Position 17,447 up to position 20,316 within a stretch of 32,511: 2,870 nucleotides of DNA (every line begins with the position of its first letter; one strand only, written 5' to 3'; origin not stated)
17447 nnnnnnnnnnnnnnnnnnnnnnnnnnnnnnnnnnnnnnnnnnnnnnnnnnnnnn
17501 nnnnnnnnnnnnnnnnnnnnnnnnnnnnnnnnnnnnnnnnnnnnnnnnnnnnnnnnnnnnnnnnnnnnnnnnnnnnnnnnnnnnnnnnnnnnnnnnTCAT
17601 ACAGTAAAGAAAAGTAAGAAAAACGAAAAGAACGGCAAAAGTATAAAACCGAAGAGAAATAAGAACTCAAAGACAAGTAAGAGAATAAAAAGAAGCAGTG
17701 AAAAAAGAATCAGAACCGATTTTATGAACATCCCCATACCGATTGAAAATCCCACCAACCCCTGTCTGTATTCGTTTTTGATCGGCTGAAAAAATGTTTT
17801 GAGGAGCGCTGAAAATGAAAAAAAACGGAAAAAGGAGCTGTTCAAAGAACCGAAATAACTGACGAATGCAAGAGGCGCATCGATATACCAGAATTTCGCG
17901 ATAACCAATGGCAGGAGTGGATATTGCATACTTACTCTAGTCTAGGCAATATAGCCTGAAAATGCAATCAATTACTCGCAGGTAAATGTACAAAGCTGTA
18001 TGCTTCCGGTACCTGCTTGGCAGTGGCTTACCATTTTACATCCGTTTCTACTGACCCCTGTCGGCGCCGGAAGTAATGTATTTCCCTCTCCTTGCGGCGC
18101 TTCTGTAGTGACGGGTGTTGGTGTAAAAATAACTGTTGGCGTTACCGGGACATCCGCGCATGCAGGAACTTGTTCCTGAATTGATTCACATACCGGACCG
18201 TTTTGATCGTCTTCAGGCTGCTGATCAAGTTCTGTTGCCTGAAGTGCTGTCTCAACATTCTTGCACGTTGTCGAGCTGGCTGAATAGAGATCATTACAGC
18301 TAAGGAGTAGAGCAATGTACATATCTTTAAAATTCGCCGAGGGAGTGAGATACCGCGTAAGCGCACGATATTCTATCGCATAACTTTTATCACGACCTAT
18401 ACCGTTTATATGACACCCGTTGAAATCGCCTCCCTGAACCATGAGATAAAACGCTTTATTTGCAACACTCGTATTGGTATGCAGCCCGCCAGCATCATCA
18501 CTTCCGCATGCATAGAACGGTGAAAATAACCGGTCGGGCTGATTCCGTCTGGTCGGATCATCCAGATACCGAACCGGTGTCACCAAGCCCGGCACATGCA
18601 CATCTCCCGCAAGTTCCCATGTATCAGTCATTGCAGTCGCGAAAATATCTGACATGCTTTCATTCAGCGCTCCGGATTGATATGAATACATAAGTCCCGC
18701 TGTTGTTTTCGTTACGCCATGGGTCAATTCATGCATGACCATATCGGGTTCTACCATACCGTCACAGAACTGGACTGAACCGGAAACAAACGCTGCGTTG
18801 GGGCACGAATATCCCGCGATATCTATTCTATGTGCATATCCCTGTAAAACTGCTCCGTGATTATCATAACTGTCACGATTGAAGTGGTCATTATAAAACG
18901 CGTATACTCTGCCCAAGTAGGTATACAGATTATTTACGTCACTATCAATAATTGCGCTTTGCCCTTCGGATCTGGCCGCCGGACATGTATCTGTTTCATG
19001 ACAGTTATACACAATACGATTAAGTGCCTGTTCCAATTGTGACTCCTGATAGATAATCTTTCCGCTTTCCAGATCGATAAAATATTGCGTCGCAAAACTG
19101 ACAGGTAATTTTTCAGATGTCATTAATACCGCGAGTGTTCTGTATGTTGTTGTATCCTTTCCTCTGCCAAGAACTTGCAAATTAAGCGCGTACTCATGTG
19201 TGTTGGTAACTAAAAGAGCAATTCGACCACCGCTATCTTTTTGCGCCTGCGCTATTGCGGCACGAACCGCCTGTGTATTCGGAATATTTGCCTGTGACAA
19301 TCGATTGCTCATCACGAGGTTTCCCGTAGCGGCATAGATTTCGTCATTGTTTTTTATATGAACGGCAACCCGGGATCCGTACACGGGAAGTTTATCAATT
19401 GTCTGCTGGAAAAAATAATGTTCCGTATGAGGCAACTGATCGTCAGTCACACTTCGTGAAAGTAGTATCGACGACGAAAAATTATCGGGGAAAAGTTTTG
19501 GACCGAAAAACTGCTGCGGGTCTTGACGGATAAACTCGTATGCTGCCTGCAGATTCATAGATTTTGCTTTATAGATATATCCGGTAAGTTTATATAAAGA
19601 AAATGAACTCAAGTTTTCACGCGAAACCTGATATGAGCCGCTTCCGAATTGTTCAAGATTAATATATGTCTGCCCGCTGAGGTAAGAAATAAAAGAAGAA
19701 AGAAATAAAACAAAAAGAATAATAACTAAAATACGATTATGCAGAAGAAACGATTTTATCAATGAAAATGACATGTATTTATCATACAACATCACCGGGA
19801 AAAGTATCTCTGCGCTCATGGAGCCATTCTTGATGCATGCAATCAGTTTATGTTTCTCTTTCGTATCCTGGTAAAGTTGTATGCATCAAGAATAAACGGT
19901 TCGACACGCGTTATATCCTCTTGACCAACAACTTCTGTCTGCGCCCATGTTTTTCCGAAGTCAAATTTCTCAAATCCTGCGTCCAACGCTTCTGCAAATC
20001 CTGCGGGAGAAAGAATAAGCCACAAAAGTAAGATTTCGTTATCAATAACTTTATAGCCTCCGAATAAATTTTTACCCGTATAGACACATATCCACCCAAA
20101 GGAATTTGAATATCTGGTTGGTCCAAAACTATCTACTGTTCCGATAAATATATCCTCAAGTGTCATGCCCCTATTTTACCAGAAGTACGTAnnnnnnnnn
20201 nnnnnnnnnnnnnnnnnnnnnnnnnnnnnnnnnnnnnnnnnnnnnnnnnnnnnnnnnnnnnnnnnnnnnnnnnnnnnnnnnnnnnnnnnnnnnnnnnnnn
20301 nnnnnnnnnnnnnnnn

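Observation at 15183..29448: Eight-gene cluster linking a pilin-like protein, a giant repeat-bearing membrane protein, two atypical Hsp100 ATPases and a thermolysin-like protease: candidate undescribed envelope or surface machine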

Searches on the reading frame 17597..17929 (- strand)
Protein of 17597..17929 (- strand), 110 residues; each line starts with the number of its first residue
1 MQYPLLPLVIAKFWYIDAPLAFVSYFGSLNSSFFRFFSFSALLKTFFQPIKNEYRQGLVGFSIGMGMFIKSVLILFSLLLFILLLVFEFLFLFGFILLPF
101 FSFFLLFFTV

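Call 3: search_protein_families(library=pfam, proteins=[window:17597-17929:-], max_evalue=0.01)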
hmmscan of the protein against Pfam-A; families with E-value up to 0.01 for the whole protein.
window:17597-17929:- (110 aa): 0 families

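Call 6: search_protein_families(library=pfam, proteins=[window:17597-17929:-], max_evalue=10)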
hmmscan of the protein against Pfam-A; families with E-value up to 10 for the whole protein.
window:17597-17929:- (110 aa): 1 family
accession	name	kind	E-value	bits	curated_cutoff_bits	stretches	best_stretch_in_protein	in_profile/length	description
PF00487.30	FA_desaturase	-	8.8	6.4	29.7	1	21-107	85-175/253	Fatty acid desaturase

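Call 7: search_protein_families(library=ncbifam, proteins=[window:17597-17929:-], max_evalue=0.1)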
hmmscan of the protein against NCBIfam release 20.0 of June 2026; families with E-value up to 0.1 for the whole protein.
window:17597-17929:- (110 aa): 1 family
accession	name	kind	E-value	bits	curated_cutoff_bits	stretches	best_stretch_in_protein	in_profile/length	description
NF053506.1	Fsx1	equivalog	0.072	11.4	650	1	20-87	540-603/610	fusexin 1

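Call 86: search_protein_families(library=padloc, proteins=[window:17597-17929:-], max_evalue=0.001)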
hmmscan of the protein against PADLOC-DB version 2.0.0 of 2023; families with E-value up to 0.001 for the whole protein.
window:17597-17929:- (110 aa): 0 families

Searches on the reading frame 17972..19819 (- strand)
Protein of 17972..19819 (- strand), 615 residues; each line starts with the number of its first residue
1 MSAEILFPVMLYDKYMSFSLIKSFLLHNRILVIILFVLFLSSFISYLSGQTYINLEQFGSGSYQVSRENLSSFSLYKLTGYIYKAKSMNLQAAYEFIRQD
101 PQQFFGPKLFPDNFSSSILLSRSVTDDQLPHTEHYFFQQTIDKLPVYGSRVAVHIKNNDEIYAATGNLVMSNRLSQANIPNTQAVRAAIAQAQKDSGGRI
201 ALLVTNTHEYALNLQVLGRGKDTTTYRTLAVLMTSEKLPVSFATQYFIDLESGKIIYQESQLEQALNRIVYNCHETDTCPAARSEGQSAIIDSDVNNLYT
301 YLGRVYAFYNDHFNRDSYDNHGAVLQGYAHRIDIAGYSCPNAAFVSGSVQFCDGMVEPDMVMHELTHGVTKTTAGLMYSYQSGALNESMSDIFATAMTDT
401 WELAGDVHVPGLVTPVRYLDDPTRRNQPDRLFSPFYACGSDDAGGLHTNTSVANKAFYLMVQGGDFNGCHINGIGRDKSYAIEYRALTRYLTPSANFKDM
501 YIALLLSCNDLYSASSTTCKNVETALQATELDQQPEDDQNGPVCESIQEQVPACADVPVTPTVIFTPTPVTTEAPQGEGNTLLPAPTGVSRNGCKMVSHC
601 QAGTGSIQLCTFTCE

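Call 3: search_protein_families(library=pfam, proteins=[window:17972-19819:-], max_evalue=0.01)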
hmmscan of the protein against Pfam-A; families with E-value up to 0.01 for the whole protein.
window:17972-19819:- (615 aa): 4 families
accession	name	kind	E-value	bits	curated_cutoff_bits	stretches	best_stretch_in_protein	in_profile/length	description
PF02868.21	Peptidase_M4_C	-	3.9e-34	118.3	24.4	1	374-529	1-163/165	Thermolysin metallopeptidase, alpha-helical domain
PF01447.24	Peptidase_M4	-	2e-09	38.5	22.4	1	299-371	69-145/145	Thermolysin metallopeptidase, catalytic domain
PF07504.19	FTP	-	1.3e-07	31.8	21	1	132-168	15-51/51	Fungalysin/Thermolysin Propeptide Motif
PF02128.21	Peptidase_M36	-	0.0011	18.8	23.3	1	351-399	173-227/368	Fungalysin metallopeptidase (M36)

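Call 7: search_protein_families(library=ncbifam, proteins=[window:17972-19819:-], max_evalue=0.1)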
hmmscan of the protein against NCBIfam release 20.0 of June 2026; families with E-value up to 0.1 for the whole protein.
window:17972-19819:- (615 aa): 3 families
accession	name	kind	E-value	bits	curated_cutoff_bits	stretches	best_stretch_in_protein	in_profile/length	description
NF045902.1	MetaloprotProALeg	equivalog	2.8e-11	42.8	900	1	355-514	367-520/539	zinc metalloprotease ProA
NF047971.1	ThermolysLepto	equivalog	8.3e-11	40.8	1350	1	357-528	432-616/776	M4 family metalopeptidase thermolysin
NF038113.1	T9SSA_dep_M36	equivalog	0.00085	17.6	885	1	131-253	56-178/869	T9SS-dependent M36 family metallopeptidase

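Call 86: search_protein_families(library=padloc, proteins=[window:17972-19819:-], max_evalue=0.001)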
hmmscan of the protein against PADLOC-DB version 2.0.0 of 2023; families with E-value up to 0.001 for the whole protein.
window:17972-19819:- (615 aa): 0 families

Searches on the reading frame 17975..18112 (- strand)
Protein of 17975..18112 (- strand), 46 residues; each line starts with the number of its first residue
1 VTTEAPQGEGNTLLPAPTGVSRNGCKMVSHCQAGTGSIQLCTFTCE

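Call 74: find_homologous_proteins(query=A6, max_evalue=1)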
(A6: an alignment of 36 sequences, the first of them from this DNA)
Query A6 (36 sequences): 91 candidates shared short words with the query, none scored E <= 1.
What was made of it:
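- Tried and rejected: a 46-aa version gave 91 candidates, none at E<=1 (call 74)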

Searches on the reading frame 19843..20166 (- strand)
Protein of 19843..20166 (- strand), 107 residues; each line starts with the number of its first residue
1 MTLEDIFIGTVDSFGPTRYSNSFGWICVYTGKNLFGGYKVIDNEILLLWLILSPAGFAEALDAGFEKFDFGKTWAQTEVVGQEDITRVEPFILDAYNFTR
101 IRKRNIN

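Call 3: search_protein_families(library=pfam, proteins=[window:19843-20166:-], max_evalue=0.01)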
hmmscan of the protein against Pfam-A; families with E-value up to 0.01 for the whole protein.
window:19843-20166:- (107 aa): 0 families

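Call 6: search_protein_families(library=pfam, proteins=[window:19843-20166:-], max_evalue=10)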
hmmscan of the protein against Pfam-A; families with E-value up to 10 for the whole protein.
window:19843-20166:- (107 aa): 1 family
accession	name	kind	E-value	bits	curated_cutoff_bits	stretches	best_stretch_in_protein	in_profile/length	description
PF19520.5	Dpp_8_9_N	-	0.22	12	27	1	59-103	11-55/154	Dipeptidyl peptidase 8 and 9 N-terminal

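Call 7: search_protein_families(library=ncbifam, proteins=[window:19843-20166:-], max_evalue=0.1)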
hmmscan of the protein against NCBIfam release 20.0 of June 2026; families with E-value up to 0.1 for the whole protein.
window:19843-20166:- (107 aa): 0 families
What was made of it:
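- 19843..20166 (-): p107: an ORF with no detectable homolog. It is not part of the conserved set and may be lineage-specific or not a gene. No Pfam or NCBIfam hit (calls 3, 6, 7).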

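Call 86: search_protein_families(library=padloc, proteins=[window:19843-20166:-], max_evalue=0.001)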
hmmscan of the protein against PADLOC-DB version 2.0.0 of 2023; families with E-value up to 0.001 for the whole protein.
window:19843-20166:- (107 aa): 0 families
